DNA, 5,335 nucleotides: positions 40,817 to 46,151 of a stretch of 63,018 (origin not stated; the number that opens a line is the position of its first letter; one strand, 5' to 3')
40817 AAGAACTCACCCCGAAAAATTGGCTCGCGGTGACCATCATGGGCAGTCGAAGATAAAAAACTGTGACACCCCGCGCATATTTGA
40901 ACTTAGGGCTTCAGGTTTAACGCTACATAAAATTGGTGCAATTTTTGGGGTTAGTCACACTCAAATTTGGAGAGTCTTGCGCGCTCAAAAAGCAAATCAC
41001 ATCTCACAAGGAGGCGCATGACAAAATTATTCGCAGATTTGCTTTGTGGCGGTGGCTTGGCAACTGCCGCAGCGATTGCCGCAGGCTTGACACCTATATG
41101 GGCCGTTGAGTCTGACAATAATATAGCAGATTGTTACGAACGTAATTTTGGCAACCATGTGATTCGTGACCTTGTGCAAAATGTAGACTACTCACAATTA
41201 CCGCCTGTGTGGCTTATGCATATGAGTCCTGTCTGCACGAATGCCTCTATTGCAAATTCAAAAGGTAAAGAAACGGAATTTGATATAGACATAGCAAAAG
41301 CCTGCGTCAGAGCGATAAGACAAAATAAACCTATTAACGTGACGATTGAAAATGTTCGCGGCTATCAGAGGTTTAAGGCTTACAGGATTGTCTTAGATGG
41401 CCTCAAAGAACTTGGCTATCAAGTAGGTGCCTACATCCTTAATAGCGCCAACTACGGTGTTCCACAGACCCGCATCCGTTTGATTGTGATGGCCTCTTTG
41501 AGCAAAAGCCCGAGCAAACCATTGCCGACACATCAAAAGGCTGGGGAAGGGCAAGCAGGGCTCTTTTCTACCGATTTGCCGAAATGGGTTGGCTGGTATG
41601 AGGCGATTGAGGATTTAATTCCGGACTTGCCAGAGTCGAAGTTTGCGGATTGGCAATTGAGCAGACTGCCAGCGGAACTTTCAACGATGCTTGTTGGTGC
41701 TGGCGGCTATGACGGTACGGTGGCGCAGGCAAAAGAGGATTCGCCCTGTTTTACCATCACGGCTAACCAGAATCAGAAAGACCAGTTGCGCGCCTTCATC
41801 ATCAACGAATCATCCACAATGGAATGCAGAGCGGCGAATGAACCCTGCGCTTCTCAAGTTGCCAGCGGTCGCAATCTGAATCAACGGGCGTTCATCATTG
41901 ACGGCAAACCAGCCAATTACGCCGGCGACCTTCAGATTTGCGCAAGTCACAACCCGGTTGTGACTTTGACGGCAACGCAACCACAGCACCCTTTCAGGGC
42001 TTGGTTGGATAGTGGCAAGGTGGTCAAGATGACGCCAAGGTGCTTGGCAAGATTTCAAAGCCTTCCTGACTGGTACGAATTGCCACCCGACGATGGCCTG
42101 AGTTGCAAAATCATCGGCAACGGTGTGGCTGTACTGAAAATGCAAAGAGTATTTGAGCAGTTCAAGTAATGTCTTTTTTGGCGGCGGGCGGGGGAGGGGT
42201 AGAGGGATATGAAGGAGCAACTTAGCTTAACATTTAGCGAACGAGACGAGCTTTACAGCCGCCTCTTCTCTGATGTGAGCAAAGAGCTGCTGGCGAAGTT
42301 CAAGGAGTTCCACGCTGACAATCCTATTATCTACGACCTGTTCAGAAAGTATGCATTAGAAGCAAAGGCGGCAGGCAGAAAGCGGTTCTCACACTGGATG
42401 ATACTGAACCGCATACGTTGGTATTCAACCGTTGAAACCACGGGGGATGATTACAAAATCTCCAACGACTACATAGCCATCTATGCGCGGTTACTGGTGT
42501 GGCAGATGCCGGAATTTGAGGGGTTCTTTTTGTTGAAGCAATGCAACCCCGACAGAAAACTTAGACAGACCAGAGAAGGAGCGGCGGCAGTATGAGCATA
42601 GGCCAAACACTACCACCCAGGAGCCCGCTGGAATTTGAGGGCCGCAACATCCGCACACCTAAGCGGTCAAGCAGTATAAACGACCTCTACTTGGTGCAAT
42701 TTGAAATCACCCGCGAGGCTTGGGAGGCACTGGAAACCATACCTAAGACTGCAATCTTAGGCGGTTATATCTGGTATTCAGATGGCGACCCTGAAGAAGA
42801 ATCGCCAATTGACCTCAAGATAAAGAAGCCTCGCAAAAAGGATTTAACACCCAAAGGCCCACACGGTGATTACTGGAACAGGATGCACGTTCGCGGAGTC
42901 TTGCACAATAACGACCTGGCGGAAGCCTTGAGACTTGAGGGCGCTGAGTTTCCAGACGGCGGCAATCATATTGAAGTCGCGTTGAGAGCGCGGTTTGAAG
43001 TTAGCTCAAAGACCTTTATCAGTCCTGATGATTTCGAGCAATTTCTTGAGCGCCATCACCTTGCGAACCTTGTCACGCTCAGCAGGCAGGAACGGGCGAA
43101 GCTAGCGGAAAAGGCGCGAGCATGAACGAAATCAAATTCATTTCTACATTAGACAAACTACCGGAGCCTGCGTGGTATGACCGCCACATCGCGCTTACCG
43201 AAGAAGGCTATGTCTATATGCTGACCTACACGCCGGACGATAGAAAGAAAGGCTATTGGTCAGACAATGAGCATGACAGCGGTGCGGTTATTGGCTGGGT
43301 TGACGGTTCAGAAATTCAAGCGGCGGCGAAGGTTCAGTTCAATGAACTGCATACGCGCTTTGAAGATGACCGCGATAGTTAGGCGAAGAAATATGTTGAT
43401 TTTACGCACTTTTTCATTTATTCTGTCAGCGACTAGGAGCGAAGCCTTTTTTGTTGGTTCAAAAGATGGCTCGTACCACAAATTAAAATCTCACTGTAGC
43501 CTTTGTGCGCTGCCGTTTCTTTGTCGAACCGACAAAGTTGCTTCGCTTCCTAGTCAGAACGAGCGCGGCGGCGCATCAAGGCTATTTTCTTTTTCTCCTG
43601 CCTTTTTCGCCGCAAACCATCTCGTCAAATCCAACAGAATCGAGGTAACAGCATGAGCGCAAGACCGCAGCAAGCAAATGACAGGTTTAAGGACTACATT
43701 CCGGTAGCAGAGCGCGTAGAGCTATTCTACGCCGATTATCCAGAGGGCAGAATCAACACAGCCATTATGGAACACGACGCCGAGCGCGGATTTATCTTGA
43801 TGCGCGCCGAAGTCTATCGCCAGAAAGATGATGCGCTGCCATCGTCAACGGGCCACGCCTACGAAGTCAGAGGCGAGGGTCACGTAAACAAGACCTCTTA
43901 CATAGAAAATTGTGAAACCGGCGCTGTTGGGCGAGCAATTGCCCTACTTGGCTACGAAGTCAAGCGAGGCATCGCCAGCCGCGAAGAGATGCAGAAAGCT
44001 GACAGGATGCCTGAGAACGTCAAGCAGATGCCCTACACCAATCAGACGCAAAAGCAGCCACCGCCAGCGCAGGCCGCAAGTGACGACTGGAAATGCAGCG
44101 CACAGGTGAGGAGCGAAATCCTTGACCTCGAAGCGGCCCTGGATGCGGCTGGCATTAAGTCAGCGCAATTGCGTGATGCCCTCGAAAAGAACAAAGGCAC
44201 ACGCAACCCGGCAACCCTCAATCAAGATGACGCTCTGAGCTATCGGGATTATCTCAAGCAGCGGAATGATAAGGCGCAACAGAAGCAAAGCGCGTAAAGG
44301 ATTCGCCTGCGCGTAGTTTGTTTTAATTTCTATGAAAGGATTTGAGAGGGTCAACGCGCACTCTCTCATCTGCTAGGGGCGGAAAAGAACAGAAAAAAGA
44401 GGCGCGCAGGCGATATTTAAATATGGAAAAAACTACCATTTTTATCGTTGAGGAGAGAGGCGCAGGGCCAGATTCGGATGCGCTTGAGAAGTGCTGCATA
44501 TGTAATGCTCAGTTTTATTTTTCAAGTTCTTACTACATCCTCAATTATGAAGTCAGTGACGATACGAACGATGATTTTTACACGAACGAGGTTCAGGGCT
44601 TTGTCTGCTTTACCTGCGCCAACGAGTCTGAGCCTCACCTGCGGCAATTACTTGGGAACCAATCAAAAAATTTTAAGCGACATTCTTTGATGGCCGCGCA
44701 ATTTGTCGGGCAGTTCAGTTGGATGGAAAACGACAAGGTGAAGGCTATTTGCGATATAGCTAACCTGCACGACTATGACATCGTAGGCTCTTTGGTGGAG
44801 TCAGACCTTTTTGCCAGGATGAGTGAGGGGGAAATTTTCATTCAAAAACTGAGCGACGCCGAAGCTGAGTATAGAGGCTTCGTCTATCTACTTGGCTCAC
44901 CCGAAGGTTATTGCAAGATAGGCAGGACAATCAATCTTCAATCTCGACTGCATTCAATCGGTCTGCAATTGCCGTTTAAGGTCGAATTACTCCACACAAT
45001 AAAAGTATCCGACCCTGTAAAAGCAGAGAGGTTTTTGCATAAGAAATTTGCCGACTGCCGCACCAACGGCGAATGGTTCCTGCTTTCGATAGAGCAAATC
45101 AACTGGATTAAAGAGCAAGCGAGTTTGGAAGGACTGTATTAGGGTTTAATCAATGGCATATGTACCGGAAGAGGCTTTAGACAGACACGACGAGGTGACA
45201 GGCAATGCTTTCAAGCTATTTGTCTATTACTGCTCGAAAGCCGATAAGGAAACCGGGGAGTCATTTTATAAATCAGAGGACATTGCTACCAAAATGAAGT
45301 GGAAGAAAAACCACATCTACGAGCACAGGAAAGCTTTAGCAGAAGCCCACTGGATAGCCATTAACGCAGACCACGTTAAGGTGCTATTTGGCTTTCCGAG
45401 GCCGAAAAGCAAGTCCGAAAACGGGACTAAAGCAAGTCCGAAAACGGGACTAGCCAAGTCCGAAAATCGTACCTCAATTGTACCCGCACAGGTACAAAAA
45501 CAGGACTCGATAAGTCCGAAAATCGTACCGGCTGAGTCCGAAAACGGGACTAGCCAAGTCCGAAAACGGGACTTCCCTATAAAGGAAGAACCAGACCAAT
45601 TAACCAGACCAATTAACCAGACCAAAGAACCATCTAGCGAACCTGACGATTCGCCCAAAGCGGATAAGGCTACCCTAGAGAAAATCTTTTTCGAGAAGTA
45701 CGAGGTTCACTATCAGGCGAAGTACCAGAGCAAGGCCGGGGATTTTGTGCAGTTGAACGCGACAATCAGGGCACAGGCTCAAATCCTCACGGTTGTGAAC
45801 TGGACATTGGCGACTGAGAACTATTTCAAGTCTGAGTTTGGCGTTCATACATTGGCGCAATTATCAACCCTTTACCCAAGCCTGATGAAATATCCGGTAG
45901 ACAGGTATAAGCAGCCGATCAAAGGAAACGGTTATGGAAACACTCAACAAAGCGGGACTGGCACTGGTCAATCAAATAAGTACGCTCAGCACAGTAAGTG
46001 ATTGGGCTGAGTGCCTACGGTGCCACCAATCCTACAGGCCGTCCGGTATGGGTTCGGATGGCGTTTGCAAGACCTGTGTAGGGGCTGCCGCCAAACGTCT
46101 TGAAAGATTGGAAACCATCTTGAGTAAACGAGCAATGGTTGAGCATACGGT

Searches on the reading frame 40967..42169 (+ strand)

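Call 59: search_protein_families(library=pfam, proteins=[window:40967-42169:+], max_evalue=0.001)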
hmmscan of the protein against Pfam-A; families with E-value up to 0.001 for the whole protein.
window:40967-42169:+ (400 aa): 1 family
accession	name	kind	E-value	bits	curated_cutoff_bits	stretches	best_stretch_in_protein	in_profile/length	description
PF00145.23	DNA_methylase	-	2.8e-34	119.4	22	1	22-399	3-322/324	C-5 cytosine-specific DNA methylase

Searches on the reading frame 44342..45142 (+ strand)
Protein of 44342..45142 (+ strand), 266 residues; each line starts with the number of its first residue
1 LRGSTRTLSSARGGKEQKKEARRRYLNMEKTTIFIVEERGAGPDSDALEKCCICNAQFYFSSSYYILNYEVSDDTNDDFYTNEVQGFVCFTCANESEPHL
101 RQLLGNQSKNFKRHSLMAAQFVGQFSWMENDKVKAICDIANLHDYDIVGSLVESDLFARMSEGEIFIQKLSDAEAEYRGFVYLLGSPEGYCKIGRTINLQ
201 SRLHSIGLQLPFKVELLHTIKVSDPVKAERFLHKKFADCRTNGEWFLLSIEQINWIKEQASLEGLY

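Call 59: search_protein_families(library=pfam, proteins=[window:44342-45142:+], max_evalue=0.001)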
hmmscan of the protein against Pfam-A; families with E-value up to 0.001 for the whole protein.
window:44342-45142:+ (266 aa): 2 families
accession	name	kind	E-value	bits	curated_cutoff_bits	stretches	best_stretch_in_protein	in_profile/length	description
PF13455.12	MUG113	-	7.6e-16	58.9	22.3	1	191-254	1-67/73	Meiotically up-regulated gene 113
PF10544.15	T5orf172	-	4.8e-11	43.5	20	1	179-256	1-96/101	T5orf172 domain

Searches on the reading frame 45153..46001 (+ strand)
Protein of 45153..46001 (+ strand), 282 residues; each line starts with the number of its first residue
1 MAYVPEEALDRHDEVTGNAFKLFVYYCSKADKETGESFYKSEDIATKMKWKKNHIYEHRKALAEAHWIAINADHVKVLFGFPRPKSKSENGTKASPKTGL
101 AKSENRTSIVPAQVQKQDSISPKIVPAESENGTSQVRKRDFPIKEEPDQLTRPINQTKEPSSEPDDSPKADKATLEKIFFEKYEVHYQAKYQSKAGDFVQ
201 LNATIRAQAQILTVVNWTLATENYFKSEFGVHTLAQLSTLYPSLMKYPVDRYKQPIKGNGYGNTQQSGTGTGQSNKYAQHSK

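Call 59: search_protein_families(library=pfam, proteins=[window:45153-46001:+], max_evalue=0.001)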
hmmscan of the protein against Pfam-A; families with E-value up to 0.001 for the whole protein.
window:45153-46001:+ (282 aa): 1 family
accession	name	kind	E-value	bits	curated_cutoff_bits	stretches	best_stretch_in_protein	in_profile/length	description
PF13730.12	HTH_36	-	0.00018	21.7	25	1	16-68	4-55/55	Helix-turn-helix domain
